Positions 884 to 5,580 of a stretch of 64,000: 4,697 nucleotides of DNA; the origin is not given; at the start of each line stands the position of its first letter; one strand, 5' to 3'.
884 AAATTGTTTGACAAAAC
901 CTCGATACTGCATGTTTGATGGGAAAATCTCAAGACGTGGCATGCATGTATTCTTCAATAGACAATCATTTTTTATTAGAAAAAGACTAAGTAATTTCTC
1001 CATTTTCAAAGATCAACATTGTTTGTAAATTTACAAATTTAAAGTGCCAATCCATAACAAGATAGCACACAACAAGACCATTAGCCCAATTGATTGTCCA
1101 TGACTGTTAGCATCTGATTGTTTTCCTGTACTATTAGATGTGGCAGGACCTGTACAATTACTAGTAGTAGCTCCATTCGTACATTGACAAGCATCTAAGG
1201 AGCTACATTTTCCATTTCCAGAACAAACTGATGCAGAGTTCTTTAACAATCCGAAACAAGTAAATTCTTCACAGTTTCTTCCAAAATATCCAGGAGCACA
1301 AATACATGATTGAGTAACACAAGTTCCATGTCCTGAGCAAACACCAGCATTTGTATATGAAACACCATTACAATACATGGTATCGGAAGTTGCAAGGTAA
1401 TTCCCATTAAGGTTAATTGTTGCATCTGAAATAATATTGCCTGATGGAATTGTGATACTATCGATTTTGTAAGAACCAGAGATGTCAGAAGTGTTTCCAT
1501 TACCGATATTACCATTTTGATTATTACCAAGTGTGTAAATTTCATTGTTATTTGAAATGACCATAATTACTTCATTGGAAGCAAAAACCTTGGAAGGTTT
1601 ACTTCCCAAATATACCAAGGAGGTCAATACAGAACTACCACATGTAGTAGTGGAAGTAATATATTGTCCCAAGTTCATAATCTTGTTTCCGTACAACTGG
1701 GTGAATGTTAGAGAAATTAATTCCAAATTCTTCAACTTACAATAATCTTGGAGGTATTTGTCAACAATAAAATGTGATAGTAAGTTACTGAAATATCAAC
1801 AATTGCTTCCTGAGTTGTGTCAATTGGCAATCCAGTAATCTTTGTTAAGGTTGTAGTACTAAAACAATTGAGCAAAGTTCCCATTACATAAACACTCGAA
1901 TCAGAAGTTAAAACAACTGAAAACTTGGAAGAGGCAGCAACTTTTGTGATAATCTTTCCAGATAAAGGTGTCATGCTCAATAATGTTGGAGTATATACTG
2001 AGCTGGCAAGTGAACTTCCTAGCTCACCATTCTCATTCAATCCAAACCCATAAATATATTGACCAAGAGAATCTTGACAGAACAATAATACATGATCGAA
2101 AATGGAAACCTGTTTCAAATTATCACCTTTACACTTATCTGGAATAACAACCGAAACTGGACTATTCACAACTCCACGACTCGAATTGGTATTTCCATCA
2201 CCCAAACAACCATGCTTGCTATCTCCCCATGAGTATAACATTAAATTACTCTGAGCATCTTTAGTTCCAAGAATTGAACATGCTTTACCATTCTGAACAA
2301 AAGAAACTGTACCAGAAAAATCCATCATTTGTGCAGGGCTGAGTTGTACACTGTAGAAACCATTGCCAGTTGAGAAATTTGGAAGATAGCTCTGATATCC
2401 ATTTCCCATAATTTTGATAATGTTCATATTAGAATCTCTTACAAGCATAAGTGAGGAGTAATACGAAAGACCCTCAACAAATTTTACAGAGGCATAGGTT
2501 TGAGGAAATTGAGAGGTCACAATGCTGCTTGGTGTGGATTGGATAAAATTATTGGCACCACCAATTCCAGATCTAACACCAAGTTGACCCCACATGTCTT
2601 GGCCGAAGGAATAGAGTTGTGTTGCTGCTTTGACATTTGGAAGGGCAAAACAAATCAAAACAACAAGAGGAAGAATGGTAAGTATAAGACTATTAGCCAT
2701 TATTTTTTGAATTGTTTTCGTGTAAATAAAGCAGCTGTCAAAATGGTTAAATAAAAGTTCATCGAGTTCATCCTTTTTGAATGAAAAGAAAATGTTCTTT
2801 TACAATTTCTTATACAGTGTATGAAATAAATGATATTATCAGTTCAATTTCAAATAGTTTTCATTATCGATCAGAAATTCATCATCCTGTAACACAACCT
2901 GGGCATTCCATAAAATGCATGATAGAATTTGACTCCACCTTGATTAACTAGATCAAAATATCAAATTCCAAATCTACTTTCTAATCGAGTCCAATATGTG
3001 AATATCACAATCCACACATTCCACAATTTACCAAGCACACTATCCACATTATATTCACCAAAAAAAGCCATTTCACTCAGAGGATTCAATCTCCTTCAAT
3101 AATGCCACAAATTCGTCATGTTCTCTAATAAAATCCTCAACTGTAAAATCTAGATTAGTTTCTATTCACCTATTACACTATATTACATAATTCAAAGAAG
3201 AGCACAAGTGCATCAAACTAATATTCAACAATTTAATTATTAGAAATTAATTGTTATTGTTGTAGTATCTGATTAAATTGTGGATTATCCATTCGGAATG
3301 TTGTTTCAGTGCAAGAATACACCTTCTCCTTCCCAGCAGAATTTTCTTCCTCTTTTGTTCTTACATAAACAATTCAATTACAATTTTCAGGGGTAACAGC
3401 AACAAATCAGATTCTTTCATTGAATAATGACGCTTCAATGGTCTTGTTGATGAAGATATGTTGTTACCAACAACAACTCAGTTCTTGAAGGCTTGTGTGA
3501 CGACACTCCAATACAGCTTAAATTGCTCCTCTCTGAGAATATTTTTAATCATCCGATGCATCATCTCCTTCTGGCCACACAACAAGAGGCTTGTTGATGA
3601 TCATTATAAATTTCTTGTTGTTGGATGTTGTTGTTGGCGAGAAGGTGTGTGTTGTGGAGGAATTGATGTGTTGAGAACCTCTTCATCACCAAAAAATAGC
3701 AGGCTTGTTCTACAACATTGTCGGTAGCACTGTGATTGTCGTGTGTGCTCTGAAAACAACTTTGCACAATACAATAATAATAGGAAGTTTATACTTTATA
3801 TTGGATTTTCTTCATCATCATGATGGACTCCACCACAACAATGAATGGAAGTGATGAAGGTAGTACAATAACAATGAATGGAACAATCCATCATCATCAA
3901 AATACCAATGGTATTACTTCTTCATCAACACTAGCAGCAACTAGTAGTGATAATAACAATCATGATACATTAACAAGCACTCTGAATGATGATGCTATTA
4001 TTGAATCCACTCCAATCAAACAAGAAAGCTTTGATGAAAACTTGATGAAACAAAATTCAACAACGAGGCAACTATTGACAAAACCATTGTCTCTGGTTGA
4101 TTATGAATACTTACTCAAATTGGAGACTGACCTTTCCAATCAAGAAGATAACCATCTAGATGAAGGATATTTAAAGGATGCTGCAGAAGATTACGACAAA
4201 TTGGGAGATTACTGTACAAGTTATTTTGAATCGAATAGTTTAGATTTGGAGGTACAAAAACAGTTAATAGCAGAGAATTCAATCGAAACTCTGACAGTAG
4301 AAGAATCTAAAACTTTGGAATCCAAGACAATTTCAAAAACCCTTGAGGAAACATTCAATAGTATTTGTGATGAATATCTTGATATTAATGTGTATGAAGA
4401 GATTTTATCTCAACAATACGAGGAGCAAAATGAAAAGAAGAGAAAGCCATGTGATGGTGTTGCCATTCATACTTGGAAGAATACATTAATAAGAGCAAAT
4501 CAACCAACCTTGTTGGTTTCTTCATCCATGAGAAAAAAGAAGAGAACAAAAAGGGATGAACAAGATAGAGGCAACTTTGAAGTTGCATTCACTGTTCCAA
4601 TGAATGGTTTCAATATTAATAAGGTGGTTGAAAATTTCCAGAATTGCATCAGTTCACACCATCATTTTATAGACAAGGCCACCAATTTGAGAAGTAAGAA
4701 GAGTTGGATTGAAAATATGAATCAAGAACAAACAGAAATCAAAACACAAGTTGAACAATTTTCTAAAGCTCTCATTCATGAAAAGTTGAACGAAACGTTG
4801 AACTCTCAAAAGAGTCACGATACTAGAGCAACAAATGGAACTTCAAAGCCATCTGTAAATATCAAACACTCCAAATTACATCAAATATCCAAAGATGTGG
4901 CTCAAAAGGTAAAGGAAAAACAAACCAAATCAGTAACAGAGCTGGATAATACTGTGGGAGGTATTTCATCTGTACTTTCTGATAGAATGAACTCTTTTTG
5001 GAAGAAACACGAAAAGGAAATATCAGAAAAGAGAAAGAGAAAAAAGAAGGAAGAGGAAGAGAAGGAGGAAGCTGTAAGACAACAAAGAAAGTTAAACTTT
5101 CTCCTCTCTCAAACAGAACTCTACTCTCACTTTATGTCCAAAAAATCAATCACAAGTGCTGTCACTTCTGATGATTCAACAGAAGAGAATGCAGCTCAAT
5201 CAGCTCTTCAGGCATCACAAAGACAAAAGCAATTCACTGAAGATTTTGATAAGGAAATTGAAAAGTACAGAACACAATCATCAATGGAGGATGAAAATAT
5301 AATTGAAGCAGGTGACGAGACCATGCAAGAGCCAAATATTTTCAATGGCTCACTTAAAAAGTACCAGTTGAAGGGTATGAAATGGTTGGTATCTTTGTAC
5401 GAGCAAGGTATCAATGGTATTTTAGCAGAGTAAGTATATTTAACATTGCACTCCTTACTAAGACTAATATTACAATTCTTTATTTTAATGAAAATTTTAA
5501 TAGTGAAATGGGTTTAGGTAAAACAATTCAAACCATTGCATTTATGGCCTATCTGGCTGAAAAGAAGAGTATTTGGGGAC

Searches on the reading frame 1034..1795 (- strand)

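Call 22: search_protein_families(library=pfam, proteins=[window:1034-1795:-], max_evalue=0.01)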
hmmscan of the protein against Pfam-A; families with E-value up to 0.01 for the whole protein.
window:1034-1795:- (254 aa): 5 families
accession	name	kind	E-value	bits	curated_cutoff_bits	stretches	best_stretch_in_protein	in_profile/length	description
PF25024.1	EGF_TEN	-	1.3e-08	35.2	65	1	148-220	63-128/234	Teneurin EGF domain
PF23106.1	EGF_Teneurin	-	1e-07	32.3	24.3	1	152-177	4-29/30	Teneurin-like EGF domain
PF07974.19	EGF_2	-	2.7e-07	31.3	22.1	1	151-175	6-32/32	EGF-like domain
PF00008.33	EGF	-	5.9e-05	23.7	21.5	1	150-174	5-32/32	EGF-like domain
PF25390.1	WD40_RLD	-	0.0011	18.8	150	1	67-105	197-235/363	RCC1-like domain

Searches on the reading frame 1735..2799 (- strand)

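Call 22: search_protein_families(library=pfam, proteins=[window:1735-2799:-], max_evalue=0.01)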
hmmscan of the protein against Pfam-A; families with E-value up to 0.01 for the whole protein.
window:1735-2799:- (355 aa): 3 families
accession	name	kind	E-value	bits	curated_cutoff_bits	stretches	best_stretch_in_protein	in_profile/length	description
PF25390.1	WD40_RLD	-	3.5e-21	76.4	150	2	248-353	51-164/363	RCC1-like domain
PF00415.24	RCC1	-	7.6e-17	62.1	21.7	2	249-297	4-50/50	Regulator of chromosome condensation (RCC1) repeat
PF13540.12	RCC1_2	-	4.3e-08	33.2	22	1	284-307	1-24/30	Regulator of chromosome condensation (RCC1) repeat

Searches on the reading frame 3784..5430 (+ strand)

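Call 22: search_protein_families(library=pfam, proteins=[window:3784-5430:+], max_evalue=0.01)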
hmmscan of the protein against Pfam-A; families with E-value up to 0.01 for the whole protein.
window:3784-5430:+ (549 aa): 1 family
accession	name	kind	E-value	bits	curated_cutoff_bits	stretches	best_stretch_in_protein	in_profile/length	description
PF13892.11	DBINO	-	5.8e-18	66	31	1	361-455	31-131/134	DNA-binding domain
